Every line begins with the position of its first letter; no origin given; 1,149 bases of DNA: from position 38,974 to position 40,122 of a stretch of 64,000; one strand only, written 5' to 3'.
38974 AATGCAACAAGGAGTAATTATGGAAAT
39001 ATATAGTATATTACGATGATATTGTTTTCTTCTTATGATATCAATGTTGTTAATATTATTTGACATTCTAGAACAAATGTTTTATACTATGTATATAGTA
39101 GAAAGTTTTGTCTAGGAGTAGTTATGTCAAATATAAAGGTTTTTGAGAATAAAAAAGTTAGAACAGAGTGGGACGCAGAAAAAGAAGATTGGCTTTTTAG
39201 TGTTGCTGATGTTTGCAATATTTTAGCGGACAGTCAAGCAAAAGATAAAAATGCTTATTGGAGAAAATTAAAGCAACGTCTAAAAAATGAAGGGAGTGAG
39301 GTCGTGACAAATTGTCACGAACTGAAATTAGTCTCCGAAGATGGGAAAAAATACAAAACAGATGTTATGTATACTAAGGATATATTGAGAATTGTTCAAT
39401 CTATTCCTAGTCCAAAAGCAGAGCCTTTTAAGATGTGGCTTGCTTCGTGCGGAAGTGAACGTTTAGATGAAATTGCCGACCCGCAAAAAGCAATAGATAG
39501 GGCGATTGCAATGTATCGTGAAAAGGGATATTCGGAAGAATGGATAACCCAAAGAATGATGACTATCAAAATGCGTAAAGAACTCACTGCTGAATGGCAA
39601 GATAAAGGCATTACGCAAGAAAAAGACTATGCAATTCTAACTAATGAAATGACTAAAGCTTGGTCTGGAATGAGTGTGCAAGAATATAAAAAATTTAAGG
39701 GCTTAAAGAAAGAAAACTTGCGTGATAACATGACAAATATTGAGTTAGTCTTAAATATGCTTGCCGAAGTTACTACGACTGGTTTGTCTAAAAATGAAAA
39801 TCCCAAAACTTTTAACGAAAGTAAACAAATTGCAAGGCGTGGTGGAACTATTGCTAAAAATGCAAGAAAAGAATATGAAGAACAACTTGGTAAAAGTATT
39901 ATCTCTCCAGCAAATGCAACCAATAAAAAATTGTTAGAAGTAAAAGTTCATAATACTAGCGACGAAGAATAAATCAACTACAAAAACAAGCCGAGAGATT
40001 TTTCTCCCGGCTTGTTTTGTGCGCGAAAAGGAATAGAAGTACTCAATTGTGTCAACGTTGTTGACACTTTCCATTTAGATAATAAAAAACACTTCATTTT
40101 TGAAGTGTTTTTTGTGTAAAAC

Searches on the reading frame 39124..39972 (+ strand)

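Call 52: search_protein_families(library=pfam, proteins=[window:39124-39972:+], max_evalue=0.0001)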
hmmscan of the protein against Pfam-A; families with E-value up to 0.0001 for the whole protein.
window:39124-39972:+ (282 aa): 1 family
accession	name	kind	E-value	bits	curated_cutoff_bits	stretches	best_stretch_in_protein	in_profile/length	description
PF02498.22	Bro-N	-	7.2e-10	39.8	25.6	1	11-107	1-91/96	BRO family, N-terminal domain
